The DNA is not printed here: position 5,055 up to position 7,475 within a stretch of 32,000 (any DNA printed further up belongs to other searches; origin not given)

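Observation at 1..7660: Candidate new module: tandem c-di-GMP riboswitch, then a double NHL propeller, then a giant polyanionic Cys-repeat secreted protein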

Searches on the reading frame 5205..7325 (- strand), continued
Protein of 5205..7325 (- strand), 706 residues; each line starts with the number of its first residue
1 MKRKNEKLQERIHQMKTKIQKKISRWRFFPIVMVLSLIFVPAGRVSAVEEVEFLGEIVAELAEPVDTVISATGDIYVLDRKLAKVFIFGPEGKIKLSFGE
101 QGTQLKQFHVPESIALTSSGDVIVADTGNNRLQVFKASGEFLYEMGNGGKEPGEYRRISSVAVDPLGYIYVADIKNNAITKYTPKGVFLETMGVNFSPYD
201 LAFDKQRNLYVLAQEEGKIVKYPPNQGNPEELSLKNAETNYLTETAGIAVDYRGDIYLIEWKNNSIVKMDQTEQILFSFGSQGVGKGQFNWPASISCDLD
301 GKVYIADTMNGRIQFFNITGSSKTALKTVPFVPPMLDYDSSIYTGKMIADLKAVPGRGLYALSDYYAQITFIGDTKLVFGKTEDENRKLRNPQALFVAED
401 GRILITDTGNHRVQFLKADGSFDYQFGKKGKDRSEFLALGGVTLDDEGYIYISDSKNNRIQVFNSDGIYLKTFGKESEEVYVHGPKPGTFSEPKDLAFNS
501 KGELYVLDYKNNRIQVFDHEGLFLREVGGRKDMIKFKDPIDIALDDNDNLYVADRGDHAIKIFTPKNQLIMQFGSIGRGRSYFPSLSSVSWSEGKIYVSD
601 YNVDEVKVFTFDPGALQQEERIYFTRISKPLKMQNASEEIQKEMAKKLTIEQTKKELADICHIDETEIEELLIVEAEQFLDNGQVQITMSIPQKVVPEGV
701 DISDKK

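Call 22: find_homologous_proteins(query=window:5205-7325:-)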
Query window:5205-7325:- (706 aa): 931 proteins with E <= 0.001 among 8000 candidates; the best 120 are listed.
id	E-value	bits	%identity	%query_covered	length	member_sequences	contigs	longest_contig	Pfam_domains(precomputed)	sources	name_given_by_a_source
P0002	0.0e+0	1590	100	100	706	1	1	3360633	PF17170.11,PF23381.2,PF01436.28,PF25021.2,PF06739.18,PF08450.19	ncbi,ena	-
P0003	0.0e+0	1209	75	100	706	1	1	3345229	PF17170.11,PF01436.28,PF25021.2,PF06739.18,PF08450.19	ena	-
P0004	0.0e+0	1191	73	100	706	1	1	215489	PF17170.11,PF01436.28,PF25021.2,PF06739.18,PF08450.19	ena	-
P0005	0.0e+0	1149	74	95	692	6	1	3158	PF17170.11,PF01436.28,PF25021.2,PF06739.18,PF08450.19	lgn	-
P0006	0.0e+0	1143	72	96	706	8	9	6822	PF17170.11,PF01436.28,PF25021.2,PF06739.18,PF08450.19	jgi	-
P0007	3.2e-211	721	49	96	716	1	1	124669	PF10282.16,PF17170.11,PF01436.28,PF25021.2,PF06739.18,PF08450.19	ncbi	-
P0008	4.4e-207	708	47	97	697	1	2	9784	PF17170.11,PF23500.2,PF15869.12,PF01436.28,PF25021.2,PF06739.18,PF08450.19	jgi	-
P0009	3.2e-201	688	46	97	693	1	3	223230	PF17170.11,PF01436.28,PF25021.2,PF06739.18,PF08450.19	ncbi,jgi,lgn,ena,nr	ncbi:MAG TPA: NHL repeat-containing protein [Candidatus Omnitrophota bacterium]|nr:NHL repeat-contai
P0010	6.9e-201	687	47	95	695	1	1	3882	PF06977.18,PF17170.11,PF13449.13,PF01436.28,PF25021.2,PF06739.18,PF08450.19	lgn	-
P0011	8.1e-198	677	44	97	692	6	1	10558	PF06977.18,PF17170.11,PF24684.2,PF01436.28,PF25021.2,PF08450.19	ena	-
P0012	4.5e-195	668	47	96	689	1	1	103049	PF17170.11,PF24684.2,PF01436.28,PF25021.2,PF08450.19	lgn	-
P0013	8.7e-183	627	48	82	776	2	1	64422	PF17170.11,PF01436.28,PF25021.2,PF08450.19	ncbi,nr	ncbi:MAG: hypothetical protein KBD53_01990 [Candidatus Omnitrophica bacterium]|nr:hypothetical prote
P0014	2.4e-182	626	46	92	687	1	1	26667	PF17170.11,PF01436.28,PF25021.2,PF06739.18,PF08450.19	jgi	-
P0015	3.4e-179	616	45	87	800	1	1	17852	PF17170.11,PF24684.2,PF01436.28,PF25021.2,PF06739.18,PF08450.19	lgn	-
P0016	1.6e-178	613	44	86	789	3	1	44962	PF10282.16,PF17170.11,PF01436.28,PF25021.2,PF08450.19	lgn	-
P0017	2.3e-178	613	42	97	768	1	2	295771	PF06977.18,PF17170.11,PF01436.28,PF25021.2,PF06739.18,PF08450.19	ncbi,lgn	-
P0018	4.3e-177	609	45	85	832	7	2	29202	PF10282.16,PF17170.11,PF23381.2,PF13449.13,PF01436.28,PF25021.2,PF06739.18,PF08450.19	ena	-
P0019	3.6e-174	599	43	89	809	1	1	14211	PF10282.16,PF17170.11,PF23381.2,PF13449.13,PF01436.28,PF25021.2,PF08450.19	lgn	-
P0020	1.9e-172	593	42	95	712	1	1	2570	PF10282.16,PF06977.18,PF17170.11,PF18975.7,PF24684.2,PF01436.28,PF25021.2,PF06739.18,PF08450.19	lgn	-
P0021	2.1e-172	593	48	83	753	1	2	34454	PF17170.11,PF24684.2,PF01436.28,PF25021.2,PF06739.18,PF08450.19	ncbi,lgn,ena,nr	ncbi:MAG: 6-bladed beta-propeller [Candidatus Omnitrophica bacterium]|nr:6-bladed beta-propeller [Ca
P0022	3.4e-170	586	47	83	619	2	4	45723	PF06977.18,PF17170.11,PF13449.13,PF01436.28,PF25021.2,PF06739.18,PF08450.19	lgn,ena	-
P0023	7.1e-169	582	46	83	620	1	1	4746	PF06977.18,PF17170.11,PF13449.13,PF01436.28,PF25021.2,PF08450.19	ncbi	-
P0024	3.2e-168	579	47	85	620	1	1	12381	PF06977.18,PF17170.11,PF13449.13,PF24684.2,PF01436.28,PF25021.2,PF08450.19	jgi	-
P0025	1.9e-167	577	45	85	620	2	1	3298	PF06977.18,PF17170.11,PF13449.13,PF01436.28,PF25021.2,PF08450.19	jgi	jgi:tripartite motif-containing protein 71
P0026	3.0e-167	576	47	80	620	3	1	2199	PF17170.11,PF13449.13,PF24684.2,PF01436.28,PF25021.2,PF08450.19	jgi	jgi:tripartite motif-containing protein 71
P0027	1.2e-163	564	47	80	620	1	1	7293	PF06977.18,PF17170.11,PF13449.13,PF24684.2,PF01436.28,PF25021.2,PF08450.19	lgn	-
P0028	2.2e-158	547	44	83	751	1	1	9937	PF17170.11,PF01436.28,PF25021.2,PF06739.18,PF08450.19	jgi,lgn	-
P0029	2.4e-156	540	42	93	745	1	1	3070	PF05787.20,PF17170.11,PF23381.2,PF01436.28,PF25021.2,PF08450.19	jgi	-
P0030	1.7e-155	537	38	95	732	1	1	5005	PF17170.11,PF23381.2,PF22807.3,PF01436.28,PF25021.2,PF08450.19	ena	-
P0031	1.7e-153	531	38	94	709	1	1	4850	PF17170.11,PF13449.13,PF20067.6,PF24684.2,PF01436.28,PF25021.2,PF06739.18,PF08450.19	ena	-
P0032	1.2e-145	505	40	95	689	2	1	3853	PF10282.16,PF17170.11,PF01731.27,PF13449.13,PF01436.28,PF25021.2,PF08450.19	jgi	-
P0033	9.6e-144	498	38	97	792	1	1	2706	PF17170.11,PF24684.2,PF01436.28,PF25021.2,PF06739.18,PF08450.19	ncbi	-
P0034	6.0e-135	469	44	69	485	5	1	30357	PF06977.18,PF17170.11,PF01436.28,PF25021.2,PF08450.19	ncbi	ncbi:MAG: hypothetical protein A2306_08560, partial [Omnitrophica WOR_2 bacterium RIFOXYB2_FULL_38_1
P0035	1.2e-134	468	36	92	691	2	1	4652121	PF10282.16,PF17170.11,PF20082.5,PF13449.13,PF24684.2,PF01436.28,PF25021.2,PF06739.18,PF08450.19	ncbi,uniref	ncbi:hypothetical protein [Maridesulfovibrio sp.]|uniref:hypothetical protein n=1 Tax=Maridesulfovib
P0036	3.2e-129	450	35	96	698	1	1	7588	PF10282.16,PF17170.11,PF18975.7,PF13449.13,PF22807.3,PF01436.28,PF25021.2,PF06739.18,PF08450.19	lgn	-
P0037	1.8e-89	319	26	77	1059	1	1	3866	PF07691.18,PF17170.11,PF01731.27,PF23500.2,PF13449.13,PF02393.22,PF24684.2,PF01436.28,PF25021.2,PF08450.19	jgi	jgi:DNA-binding beta-propeller fold protein YncE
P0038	4.3e-88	315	31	92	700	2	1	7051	PF17170.11,PF13449.13,PF01436.28,PF25021.2,PF08450.19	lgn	-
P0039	3.0e-87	312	29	68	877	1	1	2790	PF07494.18,PF06977.18,PF17170.11,PF22807.3,PF02393.22,PF24684.2,PF01436.28,PF08450.19,PF13449.13,PF20067.6,PF22701.4,PF25021.2,PF06739.18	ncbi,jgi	ncbi:MAG: NHL repeat-containing protein [Planctomycetota bacterium]|jgi:sugar lactone lactonase YvrE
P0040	2.7e-85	305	25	76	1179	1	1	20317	PF10282.16,PF17170.11,PF13449.13,PF22807.3,PF02393.22,PF24684.2,PF01436.28,PF25021.2,PF08450.19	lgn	-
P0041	5.7e-81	291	26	78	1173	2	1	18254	PF10282.16,PF17170.11,PF01731.27,PF13449.13,PF02393.22,PF24684.2,PF01436.28,PF25021.2,PF08450.19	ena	-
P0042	4.2e-79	285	31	75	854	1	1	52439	PF13431.13,PF13414.13,PF06977.18,PF17170.11,PF23381.2,PF01731.27,PF22807.3,PF24684.2,PF13428.13,PF15869.12,PF01436.28,PF08450.19,PF14559.13,PF00515.35,PF13449.13,PF12895.14,PF21033.5,PF25021.2,PF13181.13,PF06739.18,PF07719.24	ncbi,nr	ncbi:MAG: 6-bladed beta-propeller, partial [Deltaproteobacteria bacterium]|nr:6-bladed beta-propelle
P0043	3.9e-77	278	30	77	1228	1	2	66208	PF06977.18,PF17170.11,PF22807.3,PF02393.22,PF24684.2,PF01436.28,PF08450.19,PF13449.13,PF20067.6,PF22701.4,PF25021.2,PF06739.18,PF03415.20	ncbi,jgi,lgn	jgi:sugar lactone lactonase YvrE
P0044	9.6e-76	274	38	48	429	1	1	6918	PF17170.11,PF24684.2,PF01436.28,PF25021.2,PF06739.18,PF08450.19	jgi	jgi:DNA-binding beta-propeller fold protein YncE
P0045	3.9e-75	272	30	79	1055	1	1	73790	PF06977.18,PF17170.11,PF01731.27,PF13449.13,PF02393.22,PF24684.2,PF01436.28,PF25021.2,PF06739.18,PF08450.19,PF24338.2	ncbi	-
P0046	7.6e-75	271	29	77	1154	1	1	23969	PF17170.11,PF00058.24,PF13449.13,PF22701.4,PF02393.22,PF24684.2,PF01436.28,PF25021.2,PF06739.18,PF08450.19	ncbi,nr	ncbi:MAG: hypothetical protein HYX94_06080 [Chloroflexi bacterium]|nr:hypothetical protein [Chlorofl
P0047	5.2e-74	268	29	77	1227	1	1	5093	PF17170.11,PF13449.13,PF22701.4,PF02393.22,PF24684.2,PF01436.28,PF25021.2,PF06739.18,PF03415.20,PF08450.19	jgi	jgi:hypothetical protein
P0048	5.6e-72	261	30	76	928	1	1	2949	PF25063.1,PF13431.13,PF13414.13,PF17170.11,PF01731.27,PF24684.2,PF13428.13,PF01436.28,PF08450.19,PF14559.13,PF00515.35,PF13449.13,PF12895.14,PF13432.13,PF25021.2,PF13181.13,PF07719.24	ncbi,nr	ncbi:MAG: tetratricopeptide repeat protein, partial [Deltaproteobacteria bacterium]|nr:tetratricopep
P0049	5.1e-71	258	29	73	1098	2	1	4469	PF17170.11,PF13449.13,PF22701.4,PF22807.3,PF02393.22,PF24684.2,PF00400.39,PF01436.28,PF25021.2,PF03415.20,PF08450.19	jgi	jgi:DNA-binding beta-propeller fold protein YncE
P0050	5.6e-71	258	26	76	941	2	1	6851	PF10282.16,PF17170.11,PF01731.27,PF13449.13,PF02393.22,PF01436.28,PF25021.2,PF08450.19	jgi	jgi:DNA-binding beta-propeller fold protein YncE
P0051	6.6e-71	258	28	82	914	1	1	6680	PF07494.18,PF06977.18,PF17170.11,PF24684.2,PF01436.28,PF08450.19,PF01650.24,PF13449.13,PF20067.6,PF22701.4,PF25021.2,PF06739.18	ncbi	-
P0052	6.7e-71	258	25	80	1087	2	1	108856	PF05787.20,PF17170.11,PF13449.13,PF24684.2,PF05345.19,PF01436.28,PF25021.2,PF06739.18,PF08450.19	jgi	jgi:DNA-binding beta-propeller fold protein YncE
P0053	2.6e-70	256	29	77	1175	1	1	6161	PF12733.14,PF06977.18,PF17170.11,PF13449.13,PF20067.6,PF24684.2,PF00395.26,PF01436.28,PF25021.2,PF06739.18,PF08450.19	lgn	-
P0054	4.0e-68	249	30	72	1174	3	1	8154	PF07495.20,PF06977.18,PF17170.11,PF01650.24,PF13449.13,PF22701.4,PF24684.2,PF01436.28,PF25021.2,PF06739.18,PF08450.19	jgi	-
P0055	5.2e-66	242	29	77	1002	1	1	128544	PF00801.27,PF17170.11,PF13449.13,PF20067.6,PF02393.22,PF24684.2,PF01436.28,PF25021.2,PF06739.18,PF08450.19,PF18911.7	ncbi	-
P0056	1.5e-65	240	28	53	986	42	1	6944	PF06977.18,PF17170.11,PF01731.27,PF23500.2,PF02393.22,PF24684.2,PF01436.28,PF08450.19,PF13449.13,PF25021.2,PF06739.18,PF00041.28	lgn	-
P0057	8.6e-65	238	25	69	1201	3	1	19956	PF10282.16,PF06977.18,PF17170.11,PF01731.27,PF13449.13,PF22807.3,PF24684.2,PF01436.28,PF25021.2,PF06739.18,PF08450.19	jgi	-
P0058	1.1e-64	237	32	83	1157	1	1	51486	PF13431.13,PF13360.14,PF17170.11,PF01436.28,PF08450.19,PF14559.13,PF00515.35,PF13449.13,PF13432.13,PF25021.2,PF13181.13,PF07719.24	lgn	-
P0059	7.0e-64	235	28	53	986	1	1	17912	PF01108.24,PF06977.18,PF17170.11,PF01731.27,PF22807.3,PF02393.22,PF24684.2,PF01436.28,PF08450.19,PF13449.13,PF25021.2,PF06739.18,PF00041.28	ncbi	-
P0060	2.0e-62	230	27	63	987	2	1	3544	PF06977.18,PF17170.11,PF01731.27,PF23500.2,PF02393.22,PF24684.2,PF01436.28,PF08450.19,PF13449.13,PF25021.2,PF06739.18,PF00041.28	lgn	-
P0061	2.7e-62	229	29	75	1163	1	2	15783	PF13431.13,PF13414.13,PF17170.11,PF24684.2,PF13428.13,PF01436.28,PF08450.19,PF13374.13,PF14559.13,PF00515.35,PF13449.13,PF13424.13,PF13432.13,PF25021.2,PF13181.13,PF06739.18,PF07719.24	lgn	-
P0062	9.2e-62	228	27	81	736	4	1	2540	PF17170.11,PF01731.27,PF13449.13,PF24684.2,PF01436.28,PF25021.2,PF06739.18,PF08450.19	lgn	-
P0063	1.6e-61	227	26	79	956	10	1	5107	PF13585.13,PF17170.11,PF01731.27,PF13449.13,PF22807.3,PF24684.2,PF13860.13,PF01436.28,PF25021.2,PF06739.18,PF08450.19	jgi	-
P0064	2.4e-61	226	28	82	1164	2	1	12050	PF13431.13,PF13414.13,PF17170.11,PF24684.2,PF13428.13,PF01436.28,PF08450.19,PF14559.13,PF13449.13,PF13424.13,PF13432.13,PF25021.2,PF07719.24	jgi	-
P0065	3.9e-61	225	25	71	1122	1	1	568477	PF25059.2,PF07494.18,PF17170.11,PF23376.2,PF22807.3,PF24684.2,PF01436.28,PF08450.19,PF16656.12,PF13449.13,PF25021.2,PF06739.18,PF00041.28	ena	-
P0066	6.1e-61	225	27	82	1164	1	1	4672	PF13431.13,PF13414.13,PF17170.11,PF24684.2,PF13428.13,PF01436.28,PF08450.19,PF14559.13,PF00515.35,PF13449.13,PF13432.13,PF25021.2,PF13181.13,PF07719.24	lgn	-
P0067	1.0e-59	221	23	82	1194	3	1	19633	PF10282.16,PF13360.14,PF17170.11,PF01731.27,PF23500.2,PF13449.13,PF22807.3,PF24684.2,PF01436.28,PF25021.2,PF08450.19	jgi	jgi:DNA-binding beta-propeller fold protein YncE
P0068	1.3e-59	220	29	82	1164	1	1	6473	PF13431.13,PF13414.13,PF17170.11,PF24684.2,PF01436.28,PF08450.19,PF14559.13,PF00515.35,PF13449.13,PF13432.13,PF25021.2,PF13181.13,PF07719.24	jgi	jgi:DNA-binding beta-propeller fold protein YncE/tetratricopeptide (TPR) repeat protein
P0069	1.4e-59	220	26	76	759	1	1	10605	PF17170.11,PF13449.13,PF02393.22,PF24684.2,PF01436.28,PF25021.2,PF06739.18,PF08450.19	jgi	jgi:tripartite motif-containing protein 71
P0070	1.9e-59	220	25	72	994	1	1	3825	PF17170.11,PF01731.27,PF24684.2,PF01436.28,PF25021.2,PF08450.19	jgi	jgi:sugar lactone lactonase YvrE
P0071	7.7e-59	218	27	78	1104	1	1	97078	PF25059.2,PF07494.18,PF06977.18,PF17170.11,PF24684.2,PF15869.12,PF01436.28,PF08450.19,PF16656.12,PF13449.13,PF25021.2,PF06739.18,PF00041.28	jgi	jgi:streptogramin lyase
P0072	1.5e-58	217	26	85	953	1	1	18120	PF17170.11,PF18962.8,PF13449.13,PF02393.22,PF24684.2,PF01436.28,PF25021.2,PF06739.18,PF08450.19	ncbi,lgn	-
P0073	1.1e-57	214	27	66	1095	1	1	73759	PF07494.18,PF06977.18,PF17170.11,PF13449.13,PF24684.2,PF01436.28,PF25021.2,PF06739.18,PF08450.19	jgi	jgi:sugar lactone lactonase YvrE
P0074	2.1e-57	213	28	82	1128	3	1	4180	PF17170.11,PF01436.28,PF25021.2,PF06739.18,PF00041.28,PF08450.19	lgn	-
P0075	2.3e-57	213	26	74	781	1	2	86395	PF17170.11,PF01731.27,PF13449.13,PF22807.3,PF24684.2,PF02368.25,PF01436.28,PF25021.2,PF06739.18,PF08450.19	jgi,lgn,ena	-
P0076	2.6e-57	213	26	66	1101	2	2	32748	PF25059.2,PF07494.18,PF06977.18,PF17170.11,PF24684.2,PF01436.28,PF08450.19,PF16656.12,PF13449.13,PF25021.2,PF06739.18,PF00041.28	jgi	jgi:sugar lactone lactonase YvrE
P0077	5.2e-57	212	25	78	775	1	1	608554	PF17170.11,PF13449.13,PF20067.6,PF02393.22,PF24684.2,PF01436.28,PF25021.2,PF06739.18,PF08450.19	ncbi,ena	-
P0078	1.1e-56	211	27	66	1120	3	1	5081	PF07494.18,PF06977.18,PF17170.11,PF13449.13,PF24684.2,PF15869.12,PF01436.28,PF25021.2,PF06739.18,PF08450.19,PF16656.12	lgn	-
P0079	2.7e-56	209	25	70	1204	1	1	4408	PF25059.2,PF07494.18,PF17170.11,PF22807.3,PF24684.2,PF01436.28,PF08450.19,PF16656.12,PF13449.13,PF25021.2,PF06739.18,PF00041.28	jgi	jgi:tripartite motif-containing protein 71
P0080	3.1e-56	209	28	83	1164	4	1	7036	PF14559.13,PF13431.13,PF23914.2,PF17170.11,PF13449.13,PF13432.13,PF24684.2,PF01436.28,PF25021.2,PF08450.19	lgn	-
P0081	5.0e-56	209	27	66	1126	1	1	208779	PF25059.2,PF07494.18,PF06977.18,PF17170.11,PF22807.3,PF24684.2,PF15869.12,PF01436.28,PF08450.19,PF16656.12,PF13449.13,PF25021.2,PF06739.18,PF00041.28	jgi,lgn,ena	-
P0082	1.6e-55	207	26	70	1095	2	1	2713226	PF25059.2,PF07494.18,PF17170.11,PF22807.3,PF24684.2,PF01436.28,PF26170.2,PF08450.19,PF13449.13,PF25021.2,PF06739.18,PF00041.28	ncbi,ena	-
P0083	1.9e-55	207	27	84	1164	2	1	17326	PF13431.13,PF17170.11,PF13449.13,PF13432.13,PF24684.2,PF01436.28,PF25021.2,PF07719.24,PF08450.19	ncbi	ncbi:MAG: 6-bladed beta-propeller [Elusimicrobiota bacterium]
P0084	3.6e-55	206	27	73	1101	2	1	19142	PF25059.2,PF07494.18,PF06977.18,PF17170.11,PF24684.2,PF15869.12,PF01436.28,PF08450.19,PF16656.12,PF13449.13,PF25021.2,PF06739.18,PF00041.28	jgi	-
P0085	6.0e-55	205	27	77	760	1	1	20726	PF17170.11,PF13449.13,PF02393.22,PF24684.2,PF01436.28,PF25021.2,PF06739.18,PF08450.19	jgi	jgi:DNA-binding beta-propeller fold protein YncE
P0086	9.7e-55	204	28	79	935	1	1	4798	PF04773.19,PF07494.18,PF06977.18,PF17170.11,PF01731.27,PF22807.3,PF02393.22,PF24684.2,PF01436.28,PF08450.19,PF00754.32,PF13449.13,PF20067.6,PF22701.4,PF25021.2,PF06739.18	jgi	jgi:sugar lactone lactonase YvrE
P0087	1.2e-54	204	26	78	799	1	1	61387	PF06977.18,PF17170.11,PF01731.27,PF13449.13,PF02393.22,PF24684.2,PF02368.25,PF01436.28,PF25021.2,PF06739.18,PF08450.19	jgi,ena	-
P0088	1.5e-54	204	26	76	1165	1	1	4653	PF13431.13,PF23914.2,PF13414.13,PF17170.11,PF13428.13,PF01436.28,PF08450.19,PF14559.13,PF00515.35,PF13449.13,PF13424.13,PF13432.13,PF25021.2,PF13181.13,PF07719.24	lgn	-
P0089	3.2e-54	203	29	81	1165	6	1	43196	PF13431.13,PF13414.13,PF17170.11,PF24684.2,PF13428.13,PF01436.28,PF08450.19,PF14559.13,PF13371.13,PF13449.13,PF13432.13,PF25021.2,PF07719.24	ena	-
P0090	4.2e-54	202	27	67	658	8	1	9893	PF17170.11,PF01731.27,PF13449.13,PF02393.22,PF24684.2,PF01436.28,PF25021.2,PF06739.18,PF08450.19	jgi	jgi:DNA-binding beta-propeller fold protein YncE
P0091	5.1e-54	202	27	83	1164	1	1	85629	PF14559.13,PF13431.13,PF17170.11,PF13449.13,PF13424.13,PF13432.13,PF24684.2,PF01436.28,PF25021.2,PF08450.19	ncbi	ncbi:MAG: 6-bladed beta-propeller [Elusimicrobiota bacterium]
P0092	1.1e-53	201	23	78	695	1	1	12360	PF17170.11,PF23500.2,PF13449.13,PF24684.2,PF01436.28,PF25021.2,PF06739.18,PF08450.19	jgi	jgi:sugar lactone lactonase YvrE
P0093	1.7e-53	200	29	81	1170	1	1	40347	PF14559.13,PF13431.13,PF13360.14,PF17170.11,PF13449.13,PF13432.13,PF24684.2,PF13428.13,PF01436.28,PF25021.2,PF08450.19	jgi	jgi:DNA-binding beta-propeller fold protein YncE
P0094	3.5e-53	199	24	77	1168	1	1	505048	PF25059.2,PF07494.18,PF06977.18,PF17170.11,PF24684.2,PF01436.28,PF08450.19,PF16656.12,PF13449.13,PF25021.2,PF06739.18,PF00041.28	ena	-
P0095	1.6e-51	194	25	67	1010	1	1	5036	PF07691.18,PF17170.11,PF23381.2,PF23500.2,PF13449.13,PF24684.2,PF01436.28,PF25021.2,PF08450.19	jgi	-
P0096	4.7e-51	192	27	70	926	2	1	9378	PF04773.19,PF06977.18,PF22807.3,PF02393.22,PF24684.2,PF01436.28,PF08450.19,PF05787.20,PF00754.32,PF13449.13,PF20067.6,PF25021.2,PF06739.18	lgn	-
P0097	5.0e-51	192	25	70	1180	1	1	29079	PF25059.2,PF07494.18,PF17170.11,PF23376.2,PF22807.3,PF24684.2,PF01436.28,PF08450.19,PF13449.13,PF25021.2,PF06739.18,PF00041.28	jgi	jgi:DNA-binding beta-propeller fold protein YncE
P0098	7.5e-51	191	28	73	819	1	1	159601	PF17170.11,PF01731.27,PF13449.13,PF22701.4,PF24684.2,PF01436.28,PF25021.2,PF08450.19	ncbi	ncbi:MAG: 6-bladed beta-propeller [Thermomicrobiales bacterium]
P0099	7.3e-50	188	28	64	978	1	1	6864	PF10282.16,PF17170.11,PF01650.24,PF13449.13,PF22701.4,PF22807.3,PF24684.2,PF01436.28,PF25021.2,PF06739.18,PF08450.19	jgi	-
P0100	1.1e-49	188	25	73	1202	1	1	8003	PF07494.18,PF17170.11,PF13449.13,PF24684.2,PF01436.28,PF25021.2,PF06739.18,PF08450.19,PF24338.2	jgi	jgi:sugar lactone lactonase YvrE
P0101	1.2e-49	188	25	71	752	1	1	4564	PF17170.11,PF13449.13,PF24684.2,PF01436.28,PF25021.2,PF08450.19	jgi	jgi:tripartite motif-containing protein 71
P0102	1.8e-49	187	26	72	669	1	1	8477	PF17170.11,PF01731.27,PF22701.4,PF24684.2,PF01436.28,PF25021.2,PF06739.18,PF08450.19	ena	-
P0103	1.7e-48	184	29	81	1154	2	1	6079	PF13431.13,PF23914.2,PF13414.13,PF17170.11,PF13176.13,PF13428.13,PF01436.28,PF08450.19,PF13374.13,PF14559.13,PF13371.13,PF00515.35,PF13449.13,PF13424.13,PF13432.13,PF25021.2,PF13181.13,PF07719.24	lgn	-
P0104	2.0e-48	183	27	57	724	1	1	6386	PF10282.16,PF17170.11,PF17957.8,PF01731.27,PF13449.13,PF22807.3,PF24684.2,PF01436.28,PF25021.2,PF06739.18,PF08450.19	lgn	-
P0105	2.5e-48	183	27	79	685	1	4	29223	PF06977.18,PF17170.11,PF15869.12,PF01436.28,PF25021.2,PF08450.19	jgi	jgi:sugar lactone lactonase YvrE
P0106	3.9e-48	182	32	50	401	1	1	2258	PF10282.16,PF17170.11,PF01731.27,PF13449.13,PF01436.28,PF25021.2,PF08450.19,PF24338.2,PF24214.2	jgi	jgi:tripartite motif-containing protein 71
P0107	8.1e-48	181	27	73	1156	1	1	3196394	PF25059.2,PF17170.11,PF13449.13,PF24684.2,PF01436.28,PF25021.2,PF06739.18,PF00041.28,PF08450.19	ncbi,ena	-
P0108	1.3e-46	177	26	82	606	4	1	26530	PF17170.11,PF01731.27,PF01436.28,PF25021.2,PF08450.19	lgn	-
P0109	1.5e-46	177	26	74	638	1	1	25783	PF17170.11,PF13449.13,PF01436.28,PF25021.2,PF08450.19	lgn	-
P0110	2.0e-46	177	24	65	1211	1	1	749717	PF07495.20,PF06977.18,PF17170.11,PF13449.13,PF24684.2,PF01436.28,PF25021.2,PF06739.18,PF08450.19,PF19077.7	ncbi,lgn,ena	-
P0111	5.2e-45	172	23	76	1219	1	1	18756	PF13449.13,PF24684.2,PF01436.28,PF25021.2,PF06739.18,PF08450.19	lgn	-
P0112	6.2e-45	172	31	47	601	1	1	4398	PF17170.11,PF01731.27,PF13449.13,PF20067.6,PF22807.3,PF24684.2,PF01436.28,PF25021.2,PF06739.18,PF08450.19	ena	-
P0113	7.9e-45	172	27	71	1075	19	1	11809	PF07494.18,PF17170.11,PF23500.2,PF13449.13,PF20067.6,PF01436.28,PF08309.18,PF25021.2,PF08450.19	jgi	jgi:hypothetical protein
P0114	2.8e-44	170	25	69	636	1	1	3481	PF17170.11,PF24684.2,PF01436.28,PF08450.19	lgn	-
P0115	2.8e-44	170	25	77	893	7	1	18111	PF17170.11,PF13449.13,PF20067.6,PF24684.2,PF01436.28,PF25021.2,PF06739.18,PF08450.19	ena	-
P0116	4.4e-44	169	23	78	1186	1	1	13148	PF17170.11,PF01731.27,PF13449.13,PF01436.28,PF25021.2,PF06739.18,PF08450.19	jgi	-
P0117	2.7e-43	166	27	72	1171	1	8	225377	PF17170.11,PF13449.13,PF24684.2,PF01436.28,PF25021.2,PF08450.19,PF19077.7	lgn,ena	-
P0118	3.3e-43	166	27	60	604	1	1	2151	PF06977.18,PF17170.11,PF20067.6,PF24684.2,PF01436.28,PF25021.2,PF06739.18,PF08450.19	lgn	-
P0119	3.9e-43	166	23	75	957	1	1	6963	PF07494.18,PF06977.18,PF22807.3,PF02393.22,PF24684.2,PF01436.28,PF08450.19,PF05787.20,PF13449.13,PF20067.6,PF25021.2,PF06739.18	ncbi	-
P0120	5.8e-43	165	24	65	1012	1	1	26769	PF17170.11,PF13449.13,PF22807.3,PF01436.28,PF25021.2,PF06739.18,PF08450.19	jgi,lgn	jgi:sugar lactone lactonase YvrE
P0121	6.2e-43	165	28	73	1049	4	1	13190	PF17170.11,PF01436.28,PF25021.2,PF06739.18,PF08450.19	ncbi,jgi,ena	jgi:hypothetical protein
